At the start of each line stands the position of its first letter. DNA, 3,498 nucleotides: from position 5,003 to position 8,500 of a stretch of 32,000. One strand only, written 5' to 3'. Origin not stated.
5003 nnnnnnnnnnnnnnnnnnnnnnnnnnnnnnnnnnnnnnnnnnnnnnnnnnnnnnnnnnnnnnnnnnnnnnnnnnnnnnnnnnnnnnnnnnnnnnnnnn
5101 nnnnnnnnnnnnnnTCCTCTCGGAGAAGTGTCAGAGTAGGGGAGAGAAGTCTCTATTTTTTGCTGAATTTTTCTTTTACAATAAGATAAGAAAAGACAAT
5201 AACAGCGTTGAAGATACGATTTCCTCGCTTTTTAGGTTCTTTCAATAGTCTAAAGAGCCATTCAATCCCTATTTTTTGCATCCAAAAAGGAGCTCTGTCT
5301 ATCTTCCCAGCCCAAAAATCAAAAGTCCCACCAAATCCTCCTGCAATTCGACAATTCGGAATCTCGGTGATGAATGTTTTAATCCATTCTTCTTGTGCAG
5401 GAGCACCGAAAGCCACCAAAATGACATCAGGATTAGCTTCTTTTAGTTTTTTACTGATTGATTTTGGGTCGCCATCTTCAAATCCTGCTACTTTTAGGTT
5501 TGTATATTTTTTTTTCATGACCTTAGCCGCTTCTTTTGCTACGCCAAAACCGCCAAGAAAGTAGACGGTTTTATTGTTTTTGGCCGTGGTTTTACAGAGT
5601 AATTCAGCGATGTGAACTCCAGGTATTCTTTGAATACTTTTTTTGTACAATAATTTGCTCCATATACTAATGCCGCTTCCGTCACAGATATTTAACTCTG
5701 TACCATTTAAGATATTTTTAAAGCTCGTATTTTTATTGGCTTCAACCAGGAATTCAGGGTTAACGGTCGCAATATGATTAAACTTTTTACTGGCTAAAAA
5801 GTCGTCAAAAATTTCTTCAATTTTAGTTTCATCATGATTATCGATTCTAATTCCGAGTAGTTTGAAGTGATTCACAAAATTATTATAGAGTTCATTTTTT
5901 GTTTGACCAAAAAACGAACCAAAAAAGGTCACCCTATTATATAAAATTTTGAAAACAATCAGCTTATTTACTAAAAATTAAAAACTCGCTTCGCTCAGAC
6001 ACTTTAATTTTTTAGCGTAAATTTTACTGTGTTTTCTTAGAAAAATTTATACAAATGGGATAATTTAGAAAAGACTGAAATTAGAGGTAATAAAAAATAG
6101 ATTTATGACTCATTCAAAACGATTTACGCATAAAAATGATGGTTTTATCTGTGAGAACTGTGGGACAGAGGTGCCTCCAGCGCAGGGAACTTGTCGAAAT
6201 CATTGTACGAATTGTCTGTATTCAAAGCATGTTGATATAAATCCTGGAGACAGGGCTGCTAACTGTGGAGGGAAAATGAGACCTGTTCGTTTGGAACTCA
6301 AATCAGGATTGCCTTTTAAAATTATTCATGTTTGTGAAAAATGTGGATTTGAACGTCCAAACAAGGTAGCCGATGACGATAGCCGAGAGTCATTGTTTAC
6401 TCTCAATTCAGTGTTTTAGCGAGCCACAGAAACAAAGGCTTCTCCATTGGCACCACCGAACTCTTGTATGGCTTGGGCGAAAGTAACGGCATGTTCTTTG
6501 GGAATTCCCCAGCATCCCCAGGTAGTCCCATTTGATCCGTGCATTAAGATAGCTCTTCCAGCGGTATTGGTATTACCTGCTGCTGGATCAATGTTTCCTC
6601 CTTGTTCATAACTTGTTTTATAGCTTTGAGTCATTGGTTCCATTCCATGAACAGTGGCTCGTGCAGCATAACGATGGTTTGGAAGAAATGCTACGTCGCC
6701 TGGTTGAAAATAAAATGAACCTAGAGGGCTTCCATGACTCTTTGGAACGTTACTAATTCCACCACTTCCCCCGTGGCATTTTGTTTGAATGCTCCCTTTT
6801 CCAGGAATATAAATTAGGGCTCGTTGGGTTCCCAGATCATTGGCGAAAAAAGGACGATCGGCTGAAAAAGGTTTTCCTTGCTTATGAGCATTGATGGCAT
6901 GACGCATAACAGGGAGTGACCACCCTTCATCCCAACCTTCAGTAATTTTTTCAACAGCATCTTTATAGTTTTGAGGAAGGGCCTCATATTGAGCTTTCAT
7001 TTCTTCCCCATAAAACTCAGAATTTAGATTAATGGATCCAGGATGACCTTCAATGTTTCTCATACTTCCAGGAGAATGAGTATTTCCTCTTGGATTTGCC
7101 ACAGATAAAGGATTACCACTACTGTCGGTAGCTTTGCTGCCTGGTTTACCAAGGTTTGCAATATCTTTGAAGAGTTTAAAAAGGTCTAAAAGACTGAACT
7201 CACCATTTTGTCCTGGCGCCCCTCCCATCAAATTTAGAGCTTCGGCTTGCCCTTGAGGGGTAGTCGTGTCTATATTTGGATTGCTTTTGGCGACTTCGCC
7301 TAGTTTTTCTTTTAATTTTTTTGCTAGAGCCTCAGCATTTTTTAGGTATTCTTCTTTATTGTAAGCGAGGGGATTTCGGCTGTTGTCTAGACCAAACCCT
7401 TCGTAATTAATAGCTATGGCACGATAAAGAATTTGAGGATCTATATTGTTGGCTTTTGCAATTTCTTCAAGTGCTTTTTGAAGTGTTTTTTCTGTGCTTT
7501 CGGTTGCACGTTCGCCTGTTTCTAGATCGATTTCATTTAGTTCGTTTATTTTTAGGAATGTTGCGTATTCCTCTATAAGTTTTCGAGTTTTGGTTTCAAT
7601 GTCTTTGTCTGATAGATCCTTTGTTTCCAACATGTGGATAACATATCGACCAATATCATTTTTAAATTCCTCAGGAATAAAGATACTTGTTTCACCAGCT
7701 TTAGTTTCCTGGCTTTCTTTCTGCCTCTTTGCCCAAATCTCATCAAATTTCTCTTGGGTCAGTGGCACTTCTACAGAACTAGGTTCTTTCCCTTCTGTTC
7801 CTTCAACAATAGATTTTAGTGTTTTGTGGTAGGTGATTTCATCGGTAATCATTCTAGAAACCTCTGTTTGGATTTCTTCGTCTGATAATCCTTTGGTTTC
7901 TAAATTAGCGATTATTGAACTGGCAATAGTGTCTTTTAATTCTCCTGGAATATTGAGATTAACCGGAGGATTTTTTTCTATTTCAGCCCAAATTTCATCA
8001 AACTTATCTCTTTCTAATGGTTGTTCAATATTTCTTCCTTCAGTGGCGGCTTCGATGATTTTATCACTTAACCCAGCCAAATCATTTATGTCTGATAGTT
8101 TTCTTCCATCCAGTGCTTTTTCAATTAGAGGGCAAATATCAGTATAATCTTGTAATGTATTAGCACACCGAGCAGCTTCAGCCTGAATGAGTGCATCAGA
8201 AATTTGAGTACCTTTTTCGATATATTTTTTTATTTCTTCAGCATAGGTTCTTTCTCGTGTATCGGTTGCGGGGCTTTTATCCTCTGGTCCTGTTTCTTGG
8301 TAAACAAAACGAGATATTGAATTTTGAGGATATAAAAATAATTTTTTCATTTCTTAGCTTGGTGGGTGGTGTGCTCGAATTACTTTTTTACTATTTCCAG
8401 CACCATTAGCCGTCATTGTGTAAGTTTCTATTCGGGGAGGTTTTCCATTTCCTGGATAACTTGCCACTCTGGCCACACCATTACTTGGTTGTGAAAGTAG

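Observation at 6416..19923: Six co-clustered peptidoglycan-degrading proteins (plus one chimeric ORF) share a fixed-spacing, non-Sec N-terminal motif: a candidate new effector family with its own targeting signal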

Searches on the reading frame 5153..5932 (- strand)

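Call 5: search_protein_families(library=pfam, proteins=[window:5153-5932:-], max_evalue=0.001)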
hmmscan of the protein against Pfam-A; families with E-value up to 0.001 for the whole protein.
window:5153-5932:- (259 aa): 1 family
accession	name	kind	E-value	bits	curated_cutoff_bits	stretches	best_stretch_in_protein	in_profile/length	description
PF03808.19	Glyco_tran_WecG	-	5.9e-46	156.8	27.4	1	79-239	2-167/168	Glycosyl transferase WecG/TagA/CpsF family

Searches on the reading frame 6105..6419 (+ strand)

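Call 5: search_protein_families(library=pfam, proteins=[window:6105-6419:+], max_evalue=0.001)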
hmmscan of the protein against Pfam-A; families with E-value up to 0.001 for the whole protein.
window:6105-6419:+ (104 aa): 1 family
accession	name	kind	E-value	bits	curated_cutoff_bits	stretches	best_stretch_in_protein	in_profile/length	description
PF12647.12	RNHCP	-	5.9e-29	100.3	24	1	12-97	2-89/90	RNHCP domain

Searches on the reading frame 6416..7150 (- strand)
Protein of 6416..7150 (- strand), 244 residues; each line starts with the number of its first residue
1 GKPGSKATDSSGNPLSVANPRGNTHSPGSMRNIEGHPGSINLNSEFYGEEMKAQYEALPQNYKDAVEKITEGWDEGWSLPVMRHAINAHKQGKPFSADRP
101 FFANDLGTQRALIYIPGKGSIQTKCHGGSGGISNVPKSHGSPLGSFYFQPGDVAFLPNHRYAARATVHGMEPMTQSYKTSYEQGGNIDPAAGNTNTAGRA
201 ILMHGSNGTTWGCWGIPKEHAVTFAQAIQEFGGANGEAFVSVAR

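Call 24: search_solved_structures(query=window:6416-7150:-, max_evalue=10, show_alignments=2)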
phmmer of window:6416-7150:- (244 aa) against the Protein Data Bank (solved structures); distinct sequences matched with E-value up to 10: 0.

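Call 49: search_protein_families(library=pfam, proteins=[window:6419-7066:-], max_evalue=5)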
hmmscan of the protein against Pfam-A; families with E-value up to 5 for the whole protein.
seq(216 aa): 1 family
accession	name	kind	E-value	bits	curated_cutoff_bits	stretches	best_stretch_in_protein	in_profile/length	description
PF24185.1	DUF7413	-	0.09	13.5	27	1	26-71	76-122/128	Domain of unknown function (DUF7413)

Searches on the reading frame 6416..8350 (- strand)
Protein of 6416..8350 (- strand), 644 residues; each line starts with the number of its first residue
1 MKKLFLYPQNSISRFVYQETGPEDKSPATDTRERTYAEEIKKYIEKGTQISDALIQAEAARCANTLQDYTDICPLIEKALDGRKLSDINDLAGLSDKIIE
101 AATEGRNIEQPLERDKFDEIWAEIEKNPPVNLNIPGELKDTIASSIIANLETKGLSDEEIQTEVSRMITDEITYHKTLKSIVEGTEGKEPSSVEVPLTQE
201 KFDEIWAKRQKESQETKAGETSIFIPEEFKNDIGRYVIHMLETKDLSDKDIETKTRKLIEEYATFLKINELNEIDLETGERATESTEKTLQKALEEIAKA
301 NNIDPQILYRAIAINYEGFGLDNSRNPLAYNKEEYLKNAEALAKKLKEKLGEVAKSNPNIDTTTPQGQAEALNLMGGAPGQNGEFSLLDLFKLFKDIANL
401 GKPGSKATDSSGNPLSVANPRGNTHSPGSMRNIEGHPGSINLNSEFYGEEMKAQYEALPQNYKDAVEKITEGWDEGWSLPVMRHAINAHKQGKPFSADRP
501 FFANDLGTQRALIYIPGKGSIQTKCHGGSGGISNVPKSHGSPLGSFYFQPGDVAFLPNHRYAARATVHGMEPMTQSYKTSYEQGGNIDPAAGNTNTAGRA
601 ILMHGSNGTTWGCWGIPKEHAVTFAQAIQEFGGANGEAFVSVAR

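Call 3: search_protein_families(library=pfam, proteins=[window:6416-8350:-], max_evalue=0.1)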
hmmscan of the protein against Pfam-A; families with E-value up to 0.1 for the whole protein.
window:6416-8350:- (644 aa): 3 families
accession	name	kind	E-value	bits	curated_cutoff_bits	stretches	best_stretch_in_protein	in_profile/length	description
PF25325.1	EF-hand_EFHB_C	-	0.0011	19.2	27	0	193-218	35-60/75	EFHB C-terminal EF-hand domain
PF04695.18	Pex14_N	-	0.01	15.9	23.2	0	147-161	27-41/46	Pex14 N-terminal domain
PF09312.16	SurA_N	-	0.068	13.8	30.8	0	284-326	66-106/118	SurA N-terminal domain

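Call 6: search_protein_families(library=ncbifam, proteins=[window:6416-8350:-], max_evalue=0.1)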
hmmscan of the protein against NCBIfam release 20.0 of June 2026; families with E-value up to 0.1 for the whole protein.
window:6416-8350:- (644 aa): 0 families

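Call 10: find_homologous_proteins(query=window:6416-8350:-, max_evalue=0.001)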
Query window:6416-8350:- (644 aa): 2 proteins with E <= 0.001 among 8000 candidates.
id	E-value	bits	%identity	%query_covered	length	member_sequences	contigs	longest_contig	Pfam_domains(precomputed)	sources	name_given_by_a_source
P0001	0.0e+0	1460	100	100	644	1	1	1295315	-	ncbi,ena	-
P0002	1.5e-131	458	50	72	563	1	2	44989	-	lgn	-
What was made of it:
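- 6416..8350 (-): A: 644-aa tagged protein (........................). It has helical repeat modules and a probable YkuD-like (L,D-transpeptidase fold) C-terminus. Only two relatives in 5.8 billion proteins (call 10).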

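Call 11: find_encoding_contigs(protein=P0001, flank=1000, max_places=3)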
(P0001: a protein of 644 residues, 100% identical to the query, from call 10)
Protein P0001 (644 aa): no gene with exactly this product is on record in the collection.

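Call 12: find_encoding_contigs(protein=P0002, flank=10000, max_places=4)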
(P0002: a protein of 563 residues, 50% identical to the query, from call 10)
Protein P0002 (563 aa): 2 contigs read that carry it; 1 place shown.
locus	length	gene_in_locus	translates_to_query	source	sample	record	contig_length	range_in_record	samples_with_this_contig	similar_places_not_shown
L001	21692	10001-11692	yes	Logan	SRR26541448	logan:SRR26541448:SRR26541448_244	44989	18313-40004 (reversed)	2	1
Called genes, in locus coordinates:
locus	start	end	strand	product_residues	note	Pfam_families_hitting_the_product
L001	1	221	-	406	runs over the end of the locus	PF03979:Sigma70_r1_1, PF00140:Sigma70_r1_2, PF04542:Sigma70_r2, PF04539:Sigma70_r3, PF04545:Sigma70_r4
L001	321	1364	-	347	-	PF02912:Phe_tRNA-synt_N, PF01409:tRNA-synt_2d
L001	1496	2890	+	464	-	-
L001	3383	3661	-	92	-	PF00216:Bac_DNA_binding, PF18291:HU-HIG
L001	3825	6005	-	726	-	PF13472:Lipase_GDSL_2 (weak)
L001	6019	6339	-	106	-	-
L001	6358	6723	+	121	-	-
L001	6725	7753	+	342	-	-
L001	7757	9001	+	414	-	PF11860:Muramidase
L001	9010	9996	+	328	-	-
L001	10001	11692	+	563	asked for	-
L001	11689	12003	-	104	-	PF12647:RNHCP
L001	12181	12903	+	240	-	PF03808:Glyco_tran_WecG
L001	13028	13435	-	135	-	-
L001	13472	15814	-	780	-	-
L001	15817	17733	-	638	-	-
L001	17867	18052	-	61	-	-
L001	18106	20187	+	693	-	PF22745:Nlig-Ia, PF01653:DNA_ligase_aden, PF03120:OB_DNA_ligase, PF14520:HHH_5 (weak), PF00533:BRCT, PF16589:BRCT_2 (faint)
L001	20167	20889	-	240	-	-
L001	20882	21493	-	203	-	-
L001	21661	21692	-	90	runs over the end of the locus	-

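Call 17: search_protein_families(library=pfam, proteins=[L001:3825-6005:-, L001:6725-7753:+, L001:7757-9001:+, L001:9010-9996:+, L001:10001-11692:+, L001:6019-6339:-, L001:6358-6723:+, L001:13472-15814:-, L001:15817-17733:-, L001:1496-2890:+], max_evalue=0.01)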
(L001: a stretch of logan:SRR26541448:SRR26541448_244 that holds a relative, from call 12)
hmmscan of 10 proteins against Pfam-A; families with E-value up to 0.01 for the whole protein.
L001:3825-6005:- (726 aa): 1 family
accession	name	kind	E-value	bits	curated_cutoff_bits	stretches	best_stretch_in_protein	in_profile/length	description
PF13472.12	Lipase_GDSL_2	-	1.1e-06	29.7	32.9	1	56-149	39-149/178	GDSL-like Lipase/Acylhydrolase family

L001:6725-7753:+ (342 aa): 0 families

L001:7757-9001:+ (414 aa): 2 families
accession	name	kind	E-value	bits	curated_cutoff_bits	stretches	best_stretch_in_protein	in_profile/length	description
PF11860.13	Muramidase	-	6.3e-24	85.6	22.3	1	321-412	87-175/175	N-acetylmuramidase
PF00505.25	HMG_box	-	0.0048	17.7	25.4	0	152-187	14-49/69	HMG (high mobility group) box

L001:9010-9996:+ (328 aa): 0 families

L001:10001-11692:+ (563 aa): 0 families

L001:6019-6339:- (106 aa): 0 families

L001:6358-6723:+ (121 aa): 1 family
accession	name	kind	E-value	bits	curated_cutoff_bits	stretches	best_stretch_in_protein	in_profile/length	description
PF04282.18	DUF438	-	0.0065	16.8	25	0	91-115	19-43/67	Family of unknown function (DUF438)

L001:13472-15814:- (780 aa): 0 families

L001:15817-17733:- (638 aa): 0 families

L001:1496-2890:+ (464 aa): 1 family
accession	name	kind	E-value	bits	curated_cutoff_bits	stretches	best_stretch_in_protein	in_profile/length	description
PF20882.2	Sos7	-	0.0047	17.5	27.3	1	381-417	34-70/75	Kinetochore protein Sos7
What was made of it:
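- On LXG / WXG100 (T7SS substrates): No such Pfam hit at E<=0.1 for any window member, or at E<=0.01 for the L001 members (calls 3, 17).
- Closest known: Polymorphic effectors marked by N-terminal trafficking domains. Different: There is no Pfam match to LXG or WXG (calls 3, 17).
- There are no LXG, WXG, MIX, PAAR, Rhs or similar Pfam hits (calls 3, 17).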

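Call 20: find_related_loci(query=A1, collection=genome_contigs, flank=10000)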
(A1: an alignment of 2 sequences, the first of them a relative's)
Query A1 (644 aa) in genome_contigs; peptide patterns used: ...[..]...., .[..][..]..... (x = any residue, [..] = any of these).
52 stretches matched a pattern; 1 encode a relative of the query (tblastn E <= 1e-3); 1 distinct loci.
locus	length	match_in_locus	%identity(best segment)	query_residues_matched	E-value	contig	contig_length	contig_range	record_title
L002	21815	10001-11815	37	140-643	3e-103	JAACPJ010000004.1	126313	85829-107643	MAG: bacterium isolate CG_2015-02_41_16 CG_2015-02_curated_scaffold_52, whole genome shotgun sequence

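Call 30: search_protein_families(library=pfam, proteins=[L002:9068-9916:+, L001:9010-9996:+, L002:3849-6086:-], max_evalue=0.01)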
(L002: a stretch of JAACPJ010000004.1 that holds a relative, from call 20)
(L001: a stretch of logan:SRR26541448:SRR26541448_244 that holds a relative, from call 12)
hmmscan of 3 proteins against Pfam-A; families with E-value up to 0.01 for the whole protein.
L002:9068-9916:+ (282 aa): 1 family
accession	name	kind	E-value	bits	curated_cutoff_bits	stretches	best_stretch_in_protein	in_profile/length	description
PF08291.16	Peptidase_M15_3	-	6.3e-08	33.2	23.2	1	203-248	42-86/108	Peptidase M15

L001:9010-9996:+ (328 aa): 0 families

L002:3849-6086:- (745 aa): 1 family
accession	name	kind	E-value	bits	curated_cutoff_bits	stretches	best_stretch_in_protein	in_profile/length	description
PF13472.12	Lipase_GDSL_2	-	1.7e-06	29.1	32.9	1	62-160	43-157/178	GDSL-like Lipase/Acylhydrolase family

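Call 50: predict_structure(alignment_id=A1)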
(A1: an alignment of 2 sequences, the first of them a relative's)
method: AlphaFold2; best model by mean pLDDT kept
length: 644 residues; sequences in the alignment: 2
mean_pLDDT: 44.7   pTM: 0.26
mean pLDDT of the five models: 44.7, 43.2, 43.1, 37.6, 37.5
residues with pLDDT >= 90: 0; 70-90: 71; 50-70: 164; < 50: 409
segments of 3 or more residues with pLDDT < 50: 1-110, 129-133, 151-155, 176-195, 216-222, 262-288, 314-330, 376-443, 503-512, 515-644
pLDDT, mean of each block of 10 residues (from residue 1): 25 24 30 35 34 29 27 38 40 35 32 63 60 51 57 50 58 45 31 49 79 55 59 60 55 63 40 28 40 75 68 48 36 64 74 71 66 46 36 42 28 24 24 29 53 79 73 54 71 62 42 43 34 24 32 32 22 21 23 26 34 42 46 31 25
secondary structure, 60 per line:
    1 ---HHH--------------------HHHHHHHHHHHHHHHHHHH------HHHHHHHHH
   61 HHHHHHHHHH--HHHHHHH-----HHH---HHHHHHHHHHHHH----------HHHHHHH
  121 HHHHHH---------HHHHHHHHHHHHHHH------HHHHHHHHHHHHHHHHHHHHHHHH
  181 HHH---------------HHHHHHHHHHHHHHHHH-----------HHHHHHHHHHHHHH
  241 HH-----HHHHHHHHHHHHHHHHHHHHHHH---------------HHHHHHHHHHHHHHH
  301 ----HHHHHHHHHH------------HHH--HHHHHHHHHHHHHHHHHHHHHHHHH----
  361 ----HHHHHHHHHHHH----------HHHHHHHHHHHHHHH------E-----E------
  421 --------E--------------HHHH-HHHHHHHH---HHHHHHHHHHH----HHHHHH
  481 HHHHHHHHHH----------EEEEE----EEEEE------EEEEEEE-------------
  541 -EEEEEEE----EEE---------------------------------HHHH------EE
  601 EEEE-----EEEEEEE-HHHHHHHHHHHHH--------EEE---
elements in order (helices of 4 or more, strands of 3 or more residues): H27-45 H52-70 H73-79 H91-103 H114-126 H136-150 H157-183 H199-215 H227-242 H248-270 H286-300 H305-314 H332-356 H365-376 H387-401 H444-447 H449-456 H460-470 H475-490 E501-505 E510-514 E521-527 E542-548 E553-555 H589-592 E599-604 E610-616 H618-630 E639-641
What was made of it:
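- On YkuD L,D-transpeptidase fold (protein A): The AlphaFold2 model was too poor to test the fold (call 50).
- Tried and rejected: AlphaFold2 of A with a two-sequence alignment gave pLDDT 45, which is unusable for fold search (call 50).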

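Call 65: search_protein_families(library=phrogs, proteins=[window:6416-8350:-], max_evalue=0.001)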
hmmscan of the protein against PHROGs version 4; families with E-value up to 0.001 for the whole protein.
window:6416-8350:- (644 aa): 0 families
